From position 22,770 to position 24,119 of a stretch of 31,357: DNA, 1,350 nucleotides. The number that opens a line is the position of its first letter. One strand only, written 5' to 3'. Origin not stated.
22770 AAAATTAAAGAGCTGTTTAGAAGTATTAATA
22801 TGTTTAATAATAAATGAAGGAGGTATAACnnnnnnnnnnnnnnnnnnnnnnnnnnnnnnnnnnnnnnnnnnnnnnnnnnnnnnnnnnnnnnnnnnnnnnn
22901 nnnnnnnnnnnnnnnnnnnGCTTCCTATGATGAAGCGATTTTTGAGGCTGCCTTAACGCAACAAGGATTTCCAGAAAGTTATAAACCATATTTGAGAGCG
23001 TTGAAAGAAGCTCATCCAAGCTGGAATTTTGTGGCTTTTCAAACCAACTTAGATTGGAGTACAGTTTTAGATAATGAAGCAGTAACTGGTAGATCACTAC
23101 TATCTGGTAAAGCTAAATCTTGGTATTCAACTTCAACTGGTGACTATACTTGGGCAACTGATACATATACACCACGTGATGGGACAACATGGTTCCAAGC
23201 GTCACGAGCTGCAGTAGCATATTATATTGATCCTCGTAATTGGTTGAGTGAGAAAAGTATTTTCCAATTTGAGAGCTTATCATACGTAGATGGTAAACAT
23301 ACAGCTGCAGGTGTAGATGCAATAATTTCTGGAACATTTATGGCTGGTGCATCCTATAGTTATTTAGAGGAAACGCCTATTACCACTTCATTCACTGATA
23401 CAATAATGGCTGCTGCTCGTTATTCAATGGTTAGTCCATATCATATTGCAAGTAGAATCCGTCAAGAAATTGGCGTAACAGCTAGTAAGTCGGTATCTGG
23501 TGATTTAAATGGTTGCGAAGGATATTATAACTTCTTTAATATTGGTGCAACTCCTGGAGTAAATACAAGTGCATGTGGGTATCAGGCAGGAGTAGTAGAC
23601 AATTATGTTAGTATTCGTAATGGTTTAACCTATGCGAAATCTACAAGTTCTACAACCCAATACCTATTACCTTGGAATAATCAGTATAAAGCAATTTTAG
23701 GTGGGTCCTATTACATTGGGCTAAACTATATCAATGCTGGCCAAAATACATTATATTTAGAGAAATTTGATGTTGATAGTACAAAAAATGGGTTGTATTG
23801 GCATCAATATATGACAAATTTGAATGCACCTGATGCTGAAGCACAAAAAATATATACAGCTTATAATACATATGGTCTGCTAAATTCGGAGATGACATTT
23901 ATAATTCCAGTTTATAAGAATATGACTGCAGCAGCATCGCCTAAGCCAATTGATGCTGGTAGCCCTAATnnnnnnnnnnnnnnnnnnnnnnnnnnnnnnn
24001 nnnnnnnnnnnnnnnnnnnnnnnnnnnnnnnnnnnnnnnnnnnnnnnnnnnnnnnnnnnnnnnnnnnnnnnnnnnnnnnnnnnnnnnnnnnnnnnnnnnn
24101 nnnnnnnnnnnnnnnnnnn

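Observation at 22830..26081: Non-cellulosomal cohesin-dockerin pair: dockerin-tagged peptidoglycan hydrolase next to a membrane-anchored cohesin protein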

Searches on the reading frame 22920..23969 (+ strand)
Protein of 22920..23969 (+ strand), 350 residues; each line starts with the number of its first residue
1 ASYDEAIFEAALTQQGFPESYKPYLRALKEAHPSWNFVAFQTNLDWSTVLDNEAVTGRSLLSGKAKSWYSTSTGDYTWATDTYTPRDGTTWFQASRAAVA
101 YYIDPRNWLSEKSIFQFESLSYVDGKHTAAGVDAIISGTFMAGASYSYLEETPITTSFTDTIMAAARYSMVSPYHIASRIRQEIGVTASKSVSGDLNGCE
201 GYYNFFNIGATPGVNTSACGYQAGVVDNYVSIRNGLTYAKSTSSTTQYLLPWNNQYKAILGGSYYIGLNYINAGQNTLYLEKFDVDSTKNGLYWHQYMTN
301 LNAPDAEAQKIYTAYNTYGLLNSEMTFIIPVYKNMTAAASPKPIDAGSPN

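Call 29: search_solved_structures(query=A1, max_evalue=1, show_alignments=3)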
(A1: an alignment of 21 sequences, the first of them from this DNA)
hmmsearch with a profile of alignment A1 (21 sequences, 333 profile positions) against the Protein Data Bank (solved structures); distinct sequences matched with E-value up to 1: 6.
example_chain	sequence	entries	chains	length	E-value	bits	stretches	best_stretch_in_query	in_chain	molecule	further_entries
6fxp_A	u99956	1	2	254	5.3e-24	88.3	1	74-317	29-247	Uncharacterized protein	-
6u0o_B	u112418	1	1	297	6.3e-24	88.1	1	74-318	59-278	LYZ2 domain-containing protein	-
4pi7_A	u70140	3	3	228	1.3e-20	77.2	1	149-308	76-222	Autolysin E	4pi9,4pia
6fxo_A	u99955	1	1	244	3.2e-20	75.9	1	91-316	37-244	Bifunctional autolysin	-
4pi8_A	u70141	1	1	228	2.1e-19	73.2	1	149-308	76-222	Autolysin E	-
5wqw_A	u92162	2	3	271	1.7e-15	60.3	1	157-316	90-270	N-acetylglucosaminidase | Cell surface protein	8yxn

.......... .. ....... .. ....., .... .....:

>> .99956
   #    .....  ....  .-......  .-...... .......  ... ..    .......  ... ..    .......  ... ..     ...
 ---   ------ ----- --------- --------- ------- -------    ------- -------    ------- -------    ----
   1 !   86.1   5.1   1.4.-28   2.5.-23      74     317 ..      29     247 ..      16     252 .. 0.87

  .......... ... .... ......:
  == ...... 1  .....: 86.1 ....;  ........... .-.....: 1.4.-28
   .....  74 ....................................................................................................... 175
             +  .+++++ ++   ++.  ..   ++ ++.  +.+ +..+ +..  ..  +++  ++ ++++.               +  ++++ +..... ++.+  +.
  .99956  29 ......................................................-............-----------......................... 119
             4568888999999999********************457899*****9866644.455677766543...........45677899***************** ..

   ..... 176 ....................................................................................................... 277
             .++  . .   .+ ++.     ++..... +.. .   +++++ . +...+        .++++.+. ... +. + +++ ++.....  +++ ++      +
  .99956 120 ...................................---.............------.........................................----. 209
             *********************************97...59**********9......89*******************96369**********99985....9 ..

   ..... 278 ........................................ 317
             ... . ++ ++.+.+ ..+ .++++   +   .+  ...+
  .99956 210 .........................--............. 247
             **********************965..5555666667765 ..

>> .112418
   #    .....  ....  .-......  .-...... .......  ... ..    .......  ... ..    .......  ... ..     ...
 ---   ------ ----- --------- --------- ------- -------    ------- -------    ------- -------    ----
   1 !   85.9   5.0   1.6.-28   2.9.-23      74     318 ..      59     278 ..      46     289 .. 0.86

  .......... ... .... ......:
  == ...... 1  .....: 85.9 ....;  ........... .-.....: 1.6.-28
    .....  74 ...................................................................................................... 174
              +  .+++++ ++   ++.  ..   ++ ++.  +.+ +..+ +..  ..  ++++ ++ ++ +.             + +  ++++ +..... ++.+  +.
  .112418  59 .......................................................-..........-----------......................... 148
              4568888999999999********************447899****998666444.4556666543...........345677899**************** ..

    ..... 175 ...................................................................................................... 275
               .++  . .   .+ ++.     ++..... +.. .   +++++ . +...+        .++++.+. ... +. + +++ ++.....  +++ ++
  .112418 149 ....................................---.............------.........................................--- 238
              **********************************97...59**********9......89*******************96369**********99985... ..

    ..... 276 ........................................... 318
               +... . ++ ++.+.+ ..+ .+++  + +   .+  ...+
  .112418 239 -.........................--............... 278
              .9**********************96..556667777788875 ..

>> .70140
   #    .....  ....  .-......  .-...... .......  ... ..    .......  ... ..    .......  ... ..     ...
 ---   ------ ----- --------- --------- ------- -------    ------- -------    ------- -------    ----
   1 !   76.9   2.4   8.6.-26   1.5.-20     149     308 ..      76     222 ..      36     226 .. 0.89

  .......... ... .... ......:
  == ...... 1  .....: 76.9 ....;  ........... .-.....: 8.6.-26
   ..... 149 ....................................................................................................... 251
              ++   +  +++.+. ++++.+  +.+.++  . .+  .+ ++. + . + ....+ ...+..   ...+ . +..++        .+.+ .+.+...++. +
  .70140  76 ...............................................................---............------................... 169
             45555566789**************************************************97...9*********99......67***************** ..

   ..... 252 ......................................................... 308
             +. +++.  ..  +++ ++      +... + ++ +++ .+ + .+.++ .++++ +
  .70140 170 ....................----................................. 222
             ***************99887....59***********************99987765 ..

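Call 30: search_protein_families(library=pfam, alignment_id=A1, max_evalue=1)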
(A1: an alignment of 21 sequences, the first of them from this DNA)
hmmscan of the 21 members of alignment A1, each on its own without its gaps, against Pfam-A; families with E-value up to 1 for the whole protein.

A. member 1, seq(350 aa): 0 families

B. families by the number of members that match (of 21 scanned): 5 families
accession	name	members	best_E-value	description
PF07886.16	BA14K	2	0.056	BA14K-like protein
PF00165.29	HTH_AraC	1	0.034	Bacterial regulatory helix-turn-helix proteins, AraC family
PF24994.1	GIL1_IRKI_C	1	0.064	GIL1/IRKI C-terminal domain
PF22673.2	MCP-like_PDC_1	1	0.11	Methyl-accepting chemotaxis protein-like, first PDC sensor domain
PF01144.29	CoA_trans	1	0.13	Coenzyme A transferase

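Call 42: find_related_loci(query=A1, collection=genome_contigs, flank=5000)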
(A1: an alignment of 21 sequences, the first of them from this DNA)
Query A1 (350 aa) in genome_contigs; peptide patterns used: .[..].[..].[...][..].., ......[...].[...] (x = any residue, [..] = any of these).
600 stretches matched a pattern (row limit reached: there are more); 595 encode a relative of the query (tblastn E <= 1e-3); the best 80 are kept; 80 distinct loci.
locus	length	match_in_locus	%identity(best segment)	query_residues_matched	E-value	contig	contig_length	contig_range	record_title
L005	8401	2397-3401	49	8-350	3e-98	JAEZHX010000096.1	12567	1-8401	MAG: Bacillota bacterium isolate OH_CDB_153 k127_1104743, whole genome shotgun sequence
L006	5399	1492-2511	48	4-350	9e-96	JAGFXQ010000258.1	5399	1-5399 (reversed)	MAG: Bacillota bacterium isolate CTSoil_066 scaffold_25129, whole genome shotgun sequence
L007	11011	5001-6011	47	8-350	3e-95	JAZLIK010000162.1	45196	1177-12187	MAG: Lachnospiraceae bacterium isolate T1900044978_TA20190040.MAGScoT_cleanbin_000055 SGB_4053_k141_649785, whole genome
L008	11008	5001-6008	48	8-350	4e-95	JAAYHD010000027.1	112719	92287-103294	MAG: Clostridiales bacterium isolate AS09scLD_312 83481_AS09, whole genome shotgun sequence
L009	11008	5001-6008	48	8-350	7e-95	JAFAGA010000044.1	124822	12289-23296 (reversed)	MAG: Bacillota bacterium isolate OH_SBlB_196 k127_854407, whole genome shotgun sequence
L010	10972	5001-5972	48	8-350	1e-93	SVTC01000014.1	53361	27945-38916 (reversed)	MAG: Oscillospiraceae bacterium isolate SIG685 NODE_14419_length_53361_cov_4.073637, whole genome shotgun sequence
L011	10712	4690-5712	47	3-350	1e-93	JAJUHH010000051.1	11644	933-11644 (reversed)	MAG: Clostridiales bacterium isolate bin59 k141_855642_length_11644_cov_13.0000, whole genome shotgun sequence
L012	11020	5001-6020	46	4-350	2e-93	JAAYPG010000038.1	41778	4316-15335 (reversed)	MAG: Clostridiales bacterium isolate AS22ysBPME_171 25084_AS22, whole genome shotgun sequence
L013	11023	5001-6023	46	4-350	4e-93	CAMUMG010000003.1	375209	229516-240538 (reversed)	MAG TPA_asm: uncultured Lachnospiraceae bacterium isolate SRR14038239_bin.12_metawrap_v1.3_MAG genome assembly, contig:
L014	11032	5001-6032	46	5-350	7e-92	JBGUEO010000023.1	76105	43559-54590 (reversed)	MAG: Velocimicrobium sp. isolate DXN-04 NODE_111_length_76105_cov_17.135832, whole genome shotgun sequence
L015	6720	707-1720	45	8-350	4e-92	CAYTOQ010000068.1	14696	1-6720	MAG TPA_asm: uncultured Clostridium sp. isolate SRP315200_co2_632 genome assembly, contig: NODE_4699_length_14696_cov_10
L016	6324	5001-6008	46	8-350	8e-92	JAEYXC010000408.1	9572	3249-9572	MAG: Bacillota bacterium isolate OH_CBlB_295 k127_3805930, whole genome shotgun sequence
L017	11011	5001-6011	47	8-350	8e-92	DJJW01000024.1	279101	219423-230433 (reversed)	MAG TPA_asm: Lachnoclostridium sp. UBA6558 UBA6558_contig_162, whole genome shotgun sequence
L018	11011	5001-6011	46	1-350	5e-91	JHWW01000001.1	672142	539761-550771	Lachnospiraceae bacterium V9D3004 T524DRAFT_scaffold00001.1_C, whole genome shotgun sequence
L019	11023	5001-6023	45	8-350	6e-91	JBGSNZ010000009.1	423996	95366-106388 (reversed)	MAG: Acetivibrio sp. isolate JTS-AC268 k141_3783625, whole genome shotgun sequence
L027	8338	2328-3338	46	8-350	3e-89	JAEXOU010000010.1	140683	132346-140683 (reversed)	MAG: Bacillota bacterium isolate OH_HBrB_158 k127_873921, whole genome shotgun sequence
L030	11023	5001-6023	45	5-350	1e-88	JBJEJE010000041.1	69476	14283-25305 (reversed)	MAG: Lachnospiraceae bacterium isolate PUUB56_bin.030 NODE_160_length_69476_cov_13.085075, whole genome shotgun sequence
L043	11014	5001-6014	44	1-350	8e-87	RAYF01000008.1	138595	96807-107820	Bacterium D16-36 strain D16-36 Scaffold4_1, whole genome shotgun sequence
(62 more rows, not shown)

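Call 46: search_protein_families(library=pfam, proteins=[L005:870-3668:+, L014:3993-6344:+, L018:4044-6287:+, L030:4383-6296:+, L005:3886-5127:+, L014:6359-7624:+, L018:6369-7670:+, L030:6305-7096:+, L027:3642-4886:+, L043:6367-7719:+], max_evalue=0.01)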
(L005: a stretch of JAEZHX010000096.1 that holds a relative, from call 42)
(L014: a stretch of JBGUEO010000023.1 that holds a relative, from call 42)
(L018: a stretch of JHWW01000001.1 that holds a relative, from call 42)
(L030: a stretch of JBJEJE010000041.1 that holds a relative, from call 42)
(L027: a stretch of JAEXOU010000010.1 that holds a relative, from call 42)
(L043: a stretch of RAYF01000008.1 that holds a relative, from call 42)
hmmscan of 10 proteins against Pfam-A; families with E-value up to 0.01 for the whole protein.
L005:870-3668:+ (933 aa): 3 families
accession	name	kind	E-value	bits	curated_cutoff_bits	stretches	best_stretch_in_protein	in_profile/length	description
PF08239.17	SH3_3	-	1.2e-19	70.7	27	2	165-223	2-54/54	Bacterial SH3 domain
PF12733.13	Cadherin-like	-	3.7e-07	30.9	24.2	1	861-933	5-89/89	Cadherin-like beta sandwich domain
PF05887.16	Trypan_PARP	-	0.0061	17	100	0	311-365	51-105/134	Procyclic acidic repetitive protein (PARP)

L014:3993-6344:+ (784 aa): 3 families
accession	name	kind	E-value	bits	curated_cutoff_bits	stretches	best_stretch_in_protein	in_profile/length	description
PF08239.17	SH3_3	-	1.9e-05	25.2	27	0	208-271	2-53/54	Bacterial SH3 domain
PF12733.13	Cadherin-like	-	2.4e-05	25.1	24.2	1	714-782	24-88/89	Cadherin-like beta sandwich domain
PF05887.16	Trypan_PARP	-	0.0087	16.5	100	0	284-335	58-110/134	Procyclic acidic repetitive protein (PARP)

L018:4044-6287:+ (748 aa): 3 families
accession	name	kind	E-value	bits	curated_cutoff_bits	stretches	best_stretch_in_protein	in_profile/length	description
PF08239.17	SH3_3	-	2.7e-11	43.9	27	1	57-118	1-53/54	Bacterial SH3 domain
PF13385.13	Laminin_G_3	-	0.0046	17.6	27.6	0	86-139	69-124/151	Concanavalin A-like lectin/glucanases superfamily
PF00018.34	SH3_1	-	0.006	16.6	22.9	0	235-285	3-48/48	SH3 domain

L030:4383-6296:+ (638 aa): 3 families
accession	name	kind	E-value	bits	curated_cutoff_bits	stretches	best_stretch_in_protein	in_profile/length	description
PF08239.17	SH3_3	-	2e-20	73.2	27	2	129-186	2-53/54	Bacterial SH3 domain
PF12733.13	Cadherin-like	-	5.6e-05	23.9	24.2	1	566-638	7-89/89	Cadherin-like beta sandwich domain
PF12869.13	tRNA_anti-like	-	0.0045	17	23.5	0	134-157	108-131/146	tRNA_anti-like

L005:3886-5127:+ (414 aa): 2 families
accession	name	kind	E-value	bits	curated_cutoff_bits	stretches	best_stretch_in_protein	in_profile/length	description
PF12733.13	Cadherin-like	-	5.5e-11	43.2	24.2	1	160-241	1-89/89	Cadherin-like beta sandwich domain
PF00963.24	Cohesin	-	0.0018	18.9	24.1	1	36-80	4-50/139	Cohesin domain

L014:6359-7624:+ (422 aa): 3 families
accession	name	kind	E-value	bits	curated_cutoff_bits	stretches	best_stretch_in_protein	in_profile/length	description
PF12733.13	Cadherin-like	-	1.5e-09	38.6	24.2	1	174-238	9-81/89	Cadherin-like beta sandwich domain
PF15102.11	TMEM154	-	3.8e-06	27.3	30.3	1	341-418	18-97/153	TMEM154 protein family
PF02009.21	RIFIN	-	0.009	16.4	32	1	342-417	243-318/327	Rifin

L018:6369-7670:+ (434 aa): 1 family
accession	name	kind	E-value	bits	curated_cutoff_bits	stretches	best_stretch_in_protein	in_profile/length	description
PF12733.13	Cadherin-like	-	3.9e-09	37.3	24.2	1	187-258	6-89/89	Cadherin-like beta sandwich domain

L030:6305-7096:+ (264 aa): 3 families
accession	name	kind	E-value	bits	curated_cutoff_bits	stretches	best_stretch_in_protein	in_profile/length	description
PF12733.13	Cadherin-like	-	1e-08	35.9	24.2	1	176-246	9-88/89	Cadherin-like beta sandwich domain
PF00963.24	Cohesin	-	3.6e-05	24.4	24.1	1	51-151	11-136/139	Cohesin domain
PF19271.4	Nis1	-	0.0047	18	27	0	211-246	75-110/114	Nis1 family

L027:3642-4886:+ (415 aa): 1 family
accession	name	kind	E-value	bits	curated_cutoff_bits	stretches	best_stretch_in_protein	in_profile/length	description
PF12733.13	Cadherin-like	-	3.9e-09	37.3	24.2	1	175-246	5-88/89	Cadherin-like beta sandwich domain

L043:6367-7719:+ (451 aa): 1 family
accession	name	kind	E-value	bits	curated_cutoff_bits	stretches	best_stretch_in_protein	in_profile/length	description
PF12733.13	Cadherin-like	-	8.5e-05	23.4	24.2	1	222-299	2-86/89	Cadherin-like beta sandwich domain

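Call 88: search_protein_families(library=pfam, alignment_id=A8, max_evalue=0.01)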
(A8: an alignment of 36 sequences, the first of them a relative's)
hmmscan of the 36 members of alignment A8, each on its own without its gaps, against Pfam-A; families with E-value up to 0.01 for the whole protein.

A. member 1, L005:3886-5127:+ (414 aa): 2 families
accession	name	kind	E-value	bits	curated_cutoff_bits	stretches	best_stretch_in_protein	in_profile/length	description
PF12733.13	Cadherin-like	-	5.5e-11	43.2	24.2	1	160-241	1-89/89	Cadherin-like beta sandwich domain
PF00963.24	Cohesin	-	0.0018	18.9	24.1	1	36-80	4-50/139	Cohesin domain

B. families by the number of members that match (of 36 scanned): 10 families
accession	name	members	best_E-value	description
PF12733.13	Cadherin-like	32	9.7e-12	Cadherin-like beta sandwich domain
PF00963.24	Cohesin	11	3.6e-05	Cohesin domain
PF19271.4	Nis1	4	0.00019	Nis1 family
PF15102.11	TMEM154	1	3.8e-06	TMEM154 protein family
PF05326.17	SVA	1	0.00084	Seminal vesicle autoantigen (SVA)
PF00608.22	Adeno_shaft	1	0.0015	Adenoviral fibre protein (repeat/shaft region)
PF19765.4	DUF6252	1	0.0023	Family of unknown function (DUF6252)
PF13584.12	BatD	1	0.0034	BatD DUF11 like domain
PF06024.17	Orf78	1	0.0037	Orf78 (ac78)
PF02009.21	RIFIN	1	0.009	Rifin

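Call 102: find_related_loci(query=A1, collection=viral_contigs, flank=4000)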
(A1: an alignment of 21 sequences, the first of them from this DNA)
Query A1 (350 aa) in viral_contigs; peptide patterns used: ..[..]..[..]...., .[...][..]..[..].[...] (x = any residue, [..] = any of these).
58 stretches matched a pattern, but none encodes a relative of the query by tblastn (E <= 1e-3).
